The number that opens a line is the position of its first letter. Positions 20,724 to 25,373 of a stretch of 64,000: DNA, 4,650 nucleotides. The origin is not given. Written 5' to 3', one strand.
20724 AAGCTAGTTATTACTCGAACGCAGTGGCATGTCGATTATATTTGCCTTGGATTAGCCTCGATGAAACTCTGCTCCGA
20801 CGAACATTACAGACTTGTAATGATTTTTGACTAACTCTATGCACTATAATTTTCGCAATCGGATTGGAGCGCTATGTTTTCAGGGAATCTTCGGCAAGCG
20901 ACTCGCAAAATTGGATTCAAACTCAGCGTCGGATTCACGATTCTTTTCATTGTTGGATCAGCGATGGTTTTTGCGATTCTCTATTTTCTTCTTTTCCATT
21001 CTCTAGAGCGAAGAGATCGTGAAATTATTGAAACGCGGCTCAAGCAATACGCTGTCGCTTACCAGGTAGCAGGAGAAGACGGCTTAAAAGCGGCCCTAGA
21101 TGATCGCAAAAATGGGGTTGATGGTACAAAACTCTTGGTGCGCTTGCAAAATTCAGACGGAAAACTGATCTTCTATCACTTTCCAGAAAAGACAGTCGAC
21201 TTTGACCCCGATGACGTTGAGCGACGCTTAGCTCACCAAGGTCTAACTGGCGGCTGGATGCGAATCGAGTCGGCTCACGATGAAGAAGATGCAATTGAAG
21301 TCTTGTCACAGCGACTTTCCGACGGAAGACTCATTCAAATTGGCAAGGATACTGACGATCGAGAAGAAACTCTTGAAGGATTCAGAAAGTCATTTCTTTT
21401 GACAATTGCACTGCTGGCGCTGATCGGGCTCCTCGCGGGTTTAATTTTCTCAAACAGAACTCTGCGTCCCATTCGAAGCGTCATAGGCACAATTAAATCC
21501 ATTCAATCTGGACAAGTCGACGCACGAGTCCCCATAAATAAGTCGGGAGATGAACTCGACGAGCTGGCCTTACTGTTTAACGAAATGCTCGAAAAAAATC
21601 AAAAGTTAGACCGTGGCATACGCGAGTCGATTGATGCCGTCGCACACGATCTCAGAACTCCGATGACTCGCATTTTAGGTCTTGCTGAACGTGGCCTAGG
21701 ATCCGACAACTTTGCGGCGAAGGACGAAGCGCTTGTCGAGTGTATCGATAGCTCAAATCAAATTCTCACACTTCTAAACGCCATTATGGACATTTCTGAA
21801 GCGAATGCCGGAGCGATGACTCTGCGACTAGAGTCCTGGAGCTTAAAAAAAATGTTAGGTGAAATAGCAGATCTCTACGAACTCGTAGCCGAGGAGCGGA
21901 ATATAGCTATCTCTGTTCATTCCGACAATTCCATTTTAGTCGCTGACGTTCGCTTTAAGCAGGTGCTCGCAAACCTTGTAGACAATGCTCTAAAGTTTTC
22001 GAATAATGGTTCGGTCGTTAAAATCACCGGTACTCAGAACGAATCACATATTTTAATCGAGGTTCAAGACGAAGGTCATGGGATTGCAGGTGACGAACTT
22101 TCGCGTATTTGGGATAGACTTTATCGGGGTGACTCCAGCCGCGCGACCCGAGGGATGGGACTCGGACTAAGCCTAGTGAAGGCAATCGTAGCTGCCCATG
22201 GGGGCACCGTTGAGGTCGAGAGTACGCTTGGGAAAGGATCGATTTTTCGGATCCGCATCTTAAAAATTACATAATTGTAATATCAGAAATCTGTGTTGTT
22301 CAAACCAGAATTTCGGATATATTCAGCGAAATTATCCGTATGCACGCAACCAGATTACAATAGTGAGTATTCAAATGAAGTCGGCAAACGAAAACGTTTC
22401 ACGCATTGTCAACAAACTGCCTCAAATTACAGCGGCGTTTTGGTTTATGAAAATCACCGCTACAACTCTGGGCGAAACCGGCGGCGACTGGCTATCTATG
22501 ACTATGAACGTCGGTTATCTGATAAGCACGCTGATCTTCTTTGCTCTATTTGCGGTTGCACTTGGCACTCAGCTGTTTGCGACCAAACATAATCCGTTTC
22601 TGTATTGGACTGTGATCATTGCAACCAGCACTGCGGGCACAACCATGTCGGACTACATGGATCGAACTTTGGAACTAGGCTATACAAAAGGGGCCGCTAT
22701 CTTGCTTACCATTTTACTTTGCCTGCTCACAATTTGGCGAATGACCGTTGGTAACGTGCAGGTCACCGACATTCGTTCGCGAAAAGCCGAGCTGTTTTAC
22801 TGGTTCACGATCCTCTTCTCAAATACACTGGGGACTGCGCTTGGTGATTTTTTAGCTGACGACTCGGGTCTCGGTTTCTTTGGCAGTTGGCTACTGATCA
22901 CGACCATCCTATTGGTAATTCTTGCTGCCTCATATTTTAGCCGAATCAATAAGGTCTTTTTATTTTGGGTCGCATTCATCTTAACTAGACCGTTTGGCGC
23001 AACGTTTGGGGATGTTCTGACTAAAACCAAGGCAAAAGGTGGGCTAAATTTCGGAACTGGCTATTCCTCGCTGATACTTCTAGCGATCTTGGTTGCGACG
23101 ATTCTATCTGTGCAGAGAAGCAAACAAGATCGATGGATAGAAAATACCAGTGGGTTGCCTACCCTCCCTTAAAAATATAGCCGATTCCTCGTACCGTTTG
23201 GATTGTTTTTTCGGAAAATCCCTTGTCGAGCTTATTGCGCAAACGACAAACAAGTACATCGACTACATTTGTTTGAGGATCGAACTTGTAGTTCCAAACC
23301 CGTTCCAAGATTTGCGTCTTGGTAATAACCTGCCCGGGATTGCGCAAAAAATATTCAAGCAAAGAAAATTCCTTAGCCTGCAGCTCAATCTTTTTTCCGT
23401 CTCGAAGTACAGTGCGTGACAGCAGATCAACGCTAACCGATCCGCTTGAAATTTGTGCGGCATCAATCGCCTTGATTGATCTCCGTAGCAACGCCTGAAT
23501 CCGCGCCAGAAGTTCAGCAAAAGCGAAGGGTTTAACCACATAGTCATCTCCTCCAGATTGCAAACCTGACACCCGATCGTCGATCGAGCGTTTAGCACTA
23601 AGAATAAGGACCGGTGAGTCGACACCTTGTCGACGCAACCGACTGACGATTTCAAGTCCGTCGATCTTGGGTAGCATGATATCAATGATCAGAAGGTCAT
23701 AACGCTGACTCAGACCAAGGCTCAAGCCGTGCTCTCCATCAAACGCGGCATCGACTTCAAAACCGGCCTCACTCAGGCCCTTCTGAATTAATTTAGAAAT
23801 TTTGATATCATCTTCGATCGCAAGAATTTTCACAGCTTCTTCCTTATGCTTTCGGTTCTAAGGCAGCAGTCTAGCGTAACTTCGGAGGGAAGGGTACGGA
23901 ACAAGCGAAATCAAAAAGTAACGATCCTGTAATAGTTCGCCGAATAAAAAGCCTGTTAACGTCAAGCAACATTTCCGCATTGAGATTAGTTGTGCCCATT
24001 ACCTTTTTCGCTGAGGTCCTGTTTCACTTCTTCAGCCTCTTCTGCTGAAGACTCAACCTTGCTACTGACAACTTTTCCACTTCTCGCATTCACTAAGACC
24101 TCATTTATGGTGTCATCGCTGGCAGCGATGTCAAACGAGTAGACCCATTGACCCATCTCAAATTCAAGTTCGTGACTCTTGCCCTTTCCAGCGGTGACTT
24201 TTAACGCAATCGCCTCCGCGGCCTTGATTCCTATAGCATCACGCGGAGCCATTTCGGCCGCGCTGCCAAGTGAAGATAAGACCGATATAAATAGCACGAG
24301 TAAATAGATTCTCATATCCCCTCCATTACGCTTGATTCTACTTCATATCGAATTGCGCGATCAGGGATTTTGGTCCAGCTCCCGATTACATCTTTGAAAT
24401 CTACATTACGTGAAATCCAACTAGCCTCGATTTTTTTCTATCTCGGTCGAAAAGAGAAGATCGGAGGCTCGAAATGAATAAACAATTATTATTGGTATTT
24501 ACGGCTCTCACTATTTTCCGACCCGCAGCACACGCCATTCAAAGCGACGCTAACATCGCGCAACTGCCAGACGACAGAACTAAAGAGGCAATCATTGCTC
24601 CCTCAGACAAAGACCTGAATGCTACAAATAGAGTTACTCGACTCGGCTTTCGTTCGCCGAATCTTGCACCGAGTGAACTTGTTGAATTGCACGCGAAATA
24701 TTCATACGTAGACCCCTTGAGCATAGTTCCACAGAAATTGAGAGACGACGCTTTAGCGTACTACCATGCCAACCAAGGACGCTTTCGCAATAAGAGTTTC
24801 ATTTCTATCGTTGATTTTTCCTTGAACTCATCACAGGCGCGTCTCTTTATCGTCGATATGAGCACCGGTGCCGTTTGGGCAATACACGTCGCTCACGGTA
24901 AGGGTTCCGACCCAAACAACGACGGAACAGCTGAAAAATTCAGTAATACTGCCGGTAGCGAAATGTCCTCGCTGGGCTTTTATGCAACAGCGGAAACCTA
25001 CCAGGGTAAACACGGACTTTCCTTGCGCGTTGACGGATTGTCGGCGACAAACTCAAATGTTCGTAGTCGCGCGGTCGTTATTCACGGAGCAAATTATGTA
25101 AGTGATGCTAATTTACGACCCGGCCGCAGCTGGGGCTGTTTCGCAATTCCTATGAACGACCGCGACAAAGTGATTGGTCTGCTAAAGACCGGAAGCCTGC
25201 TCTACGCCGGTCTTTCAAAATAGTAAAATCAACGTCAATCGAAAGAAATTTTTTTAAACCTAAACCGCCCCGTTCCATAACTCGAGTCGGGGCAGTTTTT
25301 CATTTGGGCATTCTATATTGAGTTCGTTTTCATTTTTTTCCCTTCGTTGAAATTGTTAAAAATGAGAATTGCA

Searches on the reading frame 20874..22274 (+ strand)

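Call 32: search_protein_families(library=pfam, proteins=[window:20874-22274:+], max_evalue=0.01)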
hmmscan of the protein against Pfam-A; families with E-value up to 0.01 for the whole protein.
window:20874-22274:+ (466 aa): 5 families
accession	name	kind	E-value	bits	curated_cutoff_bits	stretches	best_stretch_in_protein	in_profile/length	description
PF02518.31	HATPase_c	-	4.6e-26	91.9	26.4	1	359-462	4-107/111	Histidine kinase-, DNA gyrase B-, and HSP90-like ATPase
PF00672.30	HAMP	-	1.3e-11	45.1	25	1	192-241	2-50/53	HAMP domain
PF00512.31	HisKA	-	7e-10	39.3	26.9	1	253-313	6-66/66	His Kinase A (phospho-acceptor) domain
PF14501.12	HATPase_c_5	-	7.4e-06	26.3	22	1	361-450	6-90/102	GHKL domain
PF13589.12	HATPase_c_3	-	0.0012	19.4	25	1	360-422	2-62/137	Histidine kinase-, DNA gyrase B-, and HSP90-like ATPase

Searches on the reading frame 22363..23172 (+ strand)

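Call 58: search_protein_families(library=pfam, proteins=[window:22363-23172:+], max_evalue=0.001)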
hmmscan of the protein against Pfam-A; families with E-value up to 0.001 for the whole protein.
window:22363-23172:+ (269 aa): 1 family
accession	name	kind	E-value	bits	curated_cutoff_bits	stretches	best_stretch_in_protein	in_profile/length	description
PF03988.17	DUF347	-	5.1e-59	196.8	28.2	4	25-75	1-51/52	Repeat of Unknown Function (DUF347)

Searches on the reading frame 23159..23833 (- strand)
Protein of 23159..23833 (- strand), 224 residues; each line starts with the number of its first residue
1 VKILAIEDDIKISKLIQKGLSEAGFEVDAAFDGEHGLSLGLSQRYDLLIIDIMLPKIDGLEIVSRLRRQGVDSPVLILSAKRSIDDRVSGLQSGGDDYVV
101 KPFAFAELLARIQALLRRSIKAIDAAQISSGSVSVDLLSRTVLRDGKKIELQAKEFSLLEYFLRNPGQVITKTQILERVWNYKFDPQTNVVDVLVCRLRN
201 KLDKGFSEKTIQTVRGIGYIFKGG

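Call 58: search_protein_families(library=pfam, proteins=[window:23159-23833:-], max_evalue=0.001)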
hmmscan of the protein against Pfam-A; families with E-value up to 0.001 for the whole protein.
window:23159-23833:- (224 aa): 2 families
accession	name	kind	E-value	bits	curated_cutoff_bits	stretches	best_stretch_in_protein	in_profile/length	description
PF00486.34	Trans_reg_C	-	2.4e-28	98.5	26.2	1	146-221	1-77/77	Transcriptional regulatory protein, C terminal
PF00072.30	Response_reg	-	4e-26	91.8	30.2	1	3-113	1-111/111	Response regulator receiver domain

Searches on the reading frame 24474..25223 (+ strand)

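Call 58: search_protein_families(library=pfam, proteins=[window:24474-25223:+], max_evalue=0.001)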
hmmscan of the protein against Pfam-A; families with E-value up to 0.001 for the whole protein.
window:24474-25223:+ (249 aa): 1 family
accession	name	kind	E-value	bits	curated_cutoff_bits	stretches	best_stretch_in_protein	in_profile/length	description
PF13645.11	YkuD_2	-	7.5e-49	165.8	27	1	87-245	8-168/169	L,D-transpeptidase catalytic domain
